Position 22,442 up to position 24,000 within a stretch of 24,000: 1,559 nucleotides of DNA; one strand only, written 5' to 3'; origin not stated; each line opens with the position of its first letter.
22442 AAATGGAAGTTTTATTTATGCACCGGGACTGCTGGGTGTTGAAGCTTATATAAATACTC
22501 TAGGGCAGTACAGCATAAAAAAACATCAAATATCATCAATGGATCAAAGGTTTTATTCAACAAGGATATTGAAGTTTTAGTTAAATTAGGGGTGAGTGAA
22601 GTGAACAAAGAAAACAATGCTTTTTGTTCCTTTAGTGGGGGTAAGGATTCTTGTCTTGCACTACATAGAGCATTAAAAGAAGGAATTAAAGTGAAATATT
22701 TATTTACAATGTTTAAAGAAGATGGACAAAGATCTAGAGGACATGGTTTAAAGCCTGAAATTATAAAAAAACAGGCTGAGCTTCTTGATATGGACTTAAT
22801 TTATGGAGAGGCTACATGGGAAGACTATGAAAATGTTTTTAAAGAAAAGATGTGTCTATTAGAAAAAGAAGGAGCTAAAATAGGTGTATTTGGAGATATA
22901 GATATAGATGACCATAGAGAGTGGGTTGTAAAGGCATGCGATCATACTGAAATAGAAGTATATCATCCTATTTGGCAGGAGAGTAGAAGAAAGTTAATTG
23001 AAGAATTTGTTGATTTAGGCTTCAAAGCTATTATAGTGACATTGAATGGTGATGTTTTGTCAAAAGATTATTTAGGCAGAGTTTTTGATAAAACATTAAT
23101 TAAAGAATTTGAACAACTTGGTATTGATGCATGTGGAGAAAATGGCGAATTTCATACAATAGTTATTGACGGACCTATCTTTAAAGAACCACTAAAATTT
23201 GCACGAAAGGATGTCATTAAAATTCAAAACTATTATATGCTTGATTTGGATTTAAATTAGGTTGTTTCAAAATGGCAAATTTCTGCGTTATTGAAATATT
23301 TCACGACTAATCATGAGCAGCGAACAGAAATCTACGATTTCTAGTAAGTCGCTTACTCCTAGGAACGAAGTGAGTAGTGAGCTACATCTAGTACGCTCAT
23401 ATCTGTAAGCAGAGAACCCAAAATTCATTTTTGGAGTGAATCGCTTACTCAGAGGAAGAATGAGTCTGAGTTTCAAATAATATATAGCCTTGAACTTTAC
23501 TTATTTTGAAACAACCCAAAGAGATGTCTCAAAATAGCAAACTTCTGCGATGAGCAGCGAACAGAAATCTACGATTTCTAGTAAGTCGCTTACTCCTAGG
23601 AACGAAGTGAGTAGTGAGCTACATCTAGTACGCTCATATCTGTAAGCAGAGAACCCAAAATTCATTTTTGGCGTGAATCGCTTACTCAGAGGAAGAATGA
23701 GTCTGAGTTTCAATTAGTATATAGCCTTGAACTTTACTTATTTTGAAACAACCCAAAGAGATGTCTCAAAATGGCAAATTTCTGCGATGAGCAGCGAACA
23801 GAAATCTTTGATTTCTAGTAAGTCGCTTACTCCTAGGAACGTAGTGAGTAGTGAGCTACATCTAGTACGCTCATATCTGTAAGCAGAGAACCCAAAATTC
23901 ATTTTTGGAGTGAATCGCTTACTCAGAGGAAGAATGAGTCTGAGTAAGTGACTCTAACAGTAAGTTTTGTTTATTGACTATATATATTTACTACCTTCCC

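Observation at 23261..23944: Triplicated 230-bp TIR-bounded non-coding unit in exact head-to-tail register, starting on the base after a stop codon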

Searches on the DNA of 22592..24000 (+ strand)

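Call 6: search_rna_families(source=window, start=23100, end=24000, threshold=evalue, max_evalue=10, show_alignments=3)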
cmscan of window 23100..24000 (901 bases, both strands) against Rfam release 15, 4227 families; matches with E-value up to 10: 3.
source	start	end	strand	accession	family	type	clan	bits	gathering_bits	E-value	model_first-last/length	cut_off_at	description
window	23164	23299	+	RF01476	rliF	Gene; sRNA;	-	18.6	60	1.7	1-220/220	no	Listeria sRNA rliF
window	23725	23832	+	RF01441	S_pombe_snR46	Gene; snRNA; snoRNA; HACA-box;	CL00021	17.5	60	3.7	1-168/168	no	small nulceolar RNA snR46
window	23658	23915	+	RF02209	WT1-AS_7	Gene; lncRNA;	-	14.8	50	0.17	1-294/294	no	WT1 antisense RNA conserved region 7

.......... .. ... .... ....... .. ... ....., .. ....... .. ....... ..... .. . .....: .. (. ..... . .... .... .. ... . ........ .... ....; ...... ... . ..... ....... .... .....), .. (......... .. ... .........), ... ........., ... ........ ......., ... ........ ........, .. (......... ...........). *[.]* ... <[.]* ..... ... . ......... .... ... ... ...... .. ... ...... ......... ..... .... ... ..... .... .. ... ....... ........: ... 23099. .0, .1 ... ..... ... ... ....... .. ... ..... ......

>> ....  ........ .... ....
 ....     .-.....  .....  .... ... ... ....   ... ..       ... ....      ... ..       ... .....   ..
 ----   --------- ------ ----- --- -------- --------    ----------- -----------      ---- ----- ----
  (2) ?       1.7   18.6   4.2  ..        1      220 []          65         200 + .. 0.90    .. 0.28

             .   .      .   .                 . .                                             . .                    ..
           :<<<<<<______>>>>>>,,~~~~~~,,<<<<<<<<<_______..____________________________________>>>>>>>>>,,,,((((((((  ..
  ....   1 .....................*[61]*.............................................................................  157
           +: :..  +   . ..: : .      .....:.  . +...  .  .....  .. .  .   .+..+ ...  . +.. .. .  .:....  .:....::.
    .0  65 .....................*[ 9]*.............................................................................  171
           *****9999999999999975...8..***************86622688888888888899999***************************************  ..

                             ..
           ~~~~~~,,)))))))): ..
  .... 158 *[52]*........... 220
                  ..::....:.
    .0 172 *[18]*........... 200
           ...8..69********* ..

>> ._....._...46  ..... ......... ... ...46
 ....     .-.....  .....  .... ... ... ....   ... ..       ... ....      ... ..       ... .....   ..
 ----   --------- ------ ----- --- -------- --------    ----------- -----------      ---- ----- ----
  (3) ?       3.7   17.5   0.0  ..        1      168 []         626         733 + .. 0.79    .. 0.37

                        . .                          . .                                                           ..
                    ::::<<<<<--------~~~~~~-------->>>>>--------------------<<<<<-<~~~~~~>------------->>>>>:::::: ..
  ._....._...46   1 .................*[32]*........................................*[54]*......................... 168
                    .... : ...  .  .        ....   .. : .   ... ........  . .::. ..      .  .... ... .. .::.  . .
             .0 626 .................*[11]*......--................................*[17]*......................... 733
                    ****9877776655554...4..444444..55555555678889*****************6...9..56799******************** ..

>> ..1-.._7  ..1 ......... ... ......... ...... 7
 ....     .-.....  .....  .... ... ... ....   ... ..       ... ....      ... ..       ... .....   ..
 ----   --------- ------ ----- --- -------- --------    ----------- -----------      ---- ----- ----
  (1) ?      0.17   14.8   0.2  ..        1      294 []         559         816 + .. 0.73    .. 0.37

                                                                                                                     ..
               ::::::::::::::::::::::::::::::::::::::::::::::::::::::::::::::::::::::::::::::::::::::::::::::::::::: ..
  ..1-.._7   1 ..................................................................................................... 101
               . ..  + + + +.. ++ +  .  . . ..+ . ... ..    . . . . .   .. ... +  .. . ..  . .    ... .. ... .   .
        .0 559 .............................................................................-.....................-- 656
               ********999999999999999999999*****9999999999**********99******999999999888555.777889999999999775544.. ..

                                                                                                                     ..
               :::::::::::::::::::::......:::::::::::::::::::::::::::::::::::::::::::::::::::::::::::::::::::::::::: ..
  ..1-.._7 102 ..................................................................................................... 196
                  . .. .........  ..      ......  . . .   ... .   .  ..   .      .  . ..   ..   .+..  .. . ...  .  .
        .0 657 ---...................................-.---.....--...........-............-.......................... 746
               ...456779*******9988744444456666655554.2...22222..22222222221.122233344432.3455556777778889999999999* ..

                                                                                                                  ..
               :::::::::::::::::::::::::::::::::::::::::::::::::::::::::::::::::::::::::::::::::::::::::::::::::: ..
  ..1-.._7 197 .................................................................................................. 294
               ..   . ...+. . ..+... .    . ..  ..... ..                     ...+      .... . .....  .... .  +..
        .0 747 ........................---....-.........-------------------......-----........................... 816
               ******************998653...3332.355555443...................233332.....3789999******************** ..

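Call 54: search_with_rna_model(model_id=R1, sources=[L122, L125, L101, L102, L103, L104, L105, L106, L107, L108, L109, L110, L111, L112, L113, L114, L115, L116, L117, L118, L119, L120, L121], max_evalue=0.01)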
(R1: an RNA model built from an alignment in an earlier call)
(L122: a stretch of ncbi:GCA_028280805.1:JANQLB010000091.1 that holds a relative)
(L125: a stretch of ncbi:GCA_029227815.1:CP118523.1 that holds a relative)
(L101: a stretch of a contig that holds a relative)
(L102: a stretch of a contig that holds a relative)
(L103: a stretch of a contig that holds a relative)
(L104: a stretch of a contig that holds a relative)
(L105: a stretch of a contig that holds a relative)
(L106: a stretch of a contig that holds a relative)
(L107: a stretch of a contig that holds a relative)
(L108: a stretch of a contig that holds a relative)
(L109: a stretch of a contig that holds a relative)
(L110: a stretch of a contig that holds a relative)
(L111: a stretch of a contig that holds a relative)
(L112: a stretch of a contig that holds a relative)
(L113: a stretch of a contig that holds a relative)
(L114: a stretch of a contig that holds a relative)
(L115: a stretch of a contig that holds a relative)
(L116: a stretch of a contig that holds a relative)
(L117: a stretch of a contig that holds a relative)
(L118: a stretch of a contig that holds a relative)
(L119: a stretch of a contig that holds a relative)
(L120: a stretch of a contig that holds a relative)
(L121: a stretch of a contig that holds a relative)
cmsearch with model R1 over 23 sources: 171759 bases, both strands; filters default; matches with E-value up to 0.01: 28.
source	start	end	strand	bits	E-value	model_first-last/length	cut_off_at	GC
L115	2856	2932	-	92.9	1.1e-19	1-77/77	no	0.38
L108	1777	1853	-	88.1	1.6e-18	1-77/77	no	0.34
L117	3429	3505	+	86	5e-18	1-77/77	no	0.42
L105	4047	4123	+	84.7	1e-17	1-77/77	no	0.42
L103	41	117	-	83.4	2.1e-17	1-77/77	no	0.35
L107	5276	5352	-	83.1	2.5e-17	1-77/77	no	0.35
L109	3470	3545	+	83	2.6e-17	1-77/77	no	0.32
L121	5559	5635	+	82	4.5e-17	1-77/77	no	0.34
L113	5020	5096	-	81.1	7.7e-17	1-77/77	no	0.44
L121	68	143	-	81.1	7.7e-17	1-77/77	no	0.36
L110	7532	7608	-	79.9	1.5e-16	1-77/77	no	0.39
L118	4808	4884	+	77.5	5.8e-16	1-77/77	no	0.35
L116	5168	5244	+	77.4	6.1e-16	1-77/77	no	0.44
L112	4252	4328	+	77.2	6.6e-16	1-77/77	no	0.44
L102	299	375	-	76.1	1.2e-15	1-77/77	no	0.35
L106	2752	2828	-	71.9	1.3e-14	1-77/77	no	0.45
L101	259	335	-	71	2.1e-14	1-77/77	no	0.48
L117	155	231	-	70.5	2.7e-14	1-77/77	no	0.4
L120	1689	1763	-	67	2e-13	1-77/77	no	0.33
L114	6270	6346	-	66.1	3.2e-13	1-77/77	no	0.31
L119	4302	4389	+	64.2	9.3e-13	1-77/77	no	0.41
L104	271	349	-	63.5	1.3e-12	1-77/77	no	0.38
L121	378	451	-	62.6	2.2e-12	1-77/77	no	0.34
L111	42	121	-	55.7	1e-10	1-77/77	no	0.43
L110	7400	7476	-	33.4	2.5e-05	1-77/77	no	0.34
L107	4509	4589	+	26.5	0.0011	1-77/77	no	0.41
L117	2255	2332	-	25.6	0.0019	1-77/77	no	0.37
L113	4905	4980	-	24.5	0.0035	1-77/77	no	0.24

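Call 64: search_dna_similar(query=window:23523-23759:+, collection=plasmids, mode=distant, max_evalue=0.001, max_rows=25)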
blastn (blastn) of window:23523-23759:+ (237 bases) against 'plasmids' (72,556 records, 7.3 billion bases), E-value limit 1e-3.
No match.

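Call 65: search_dna_similar(query=window:23523-23759:+, collection=phages, mode=distant, max_evalue=0.001, max_rows=25)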
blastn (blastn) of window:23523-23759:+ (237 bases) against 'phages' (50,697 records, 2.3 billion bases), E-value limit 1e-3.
No match.
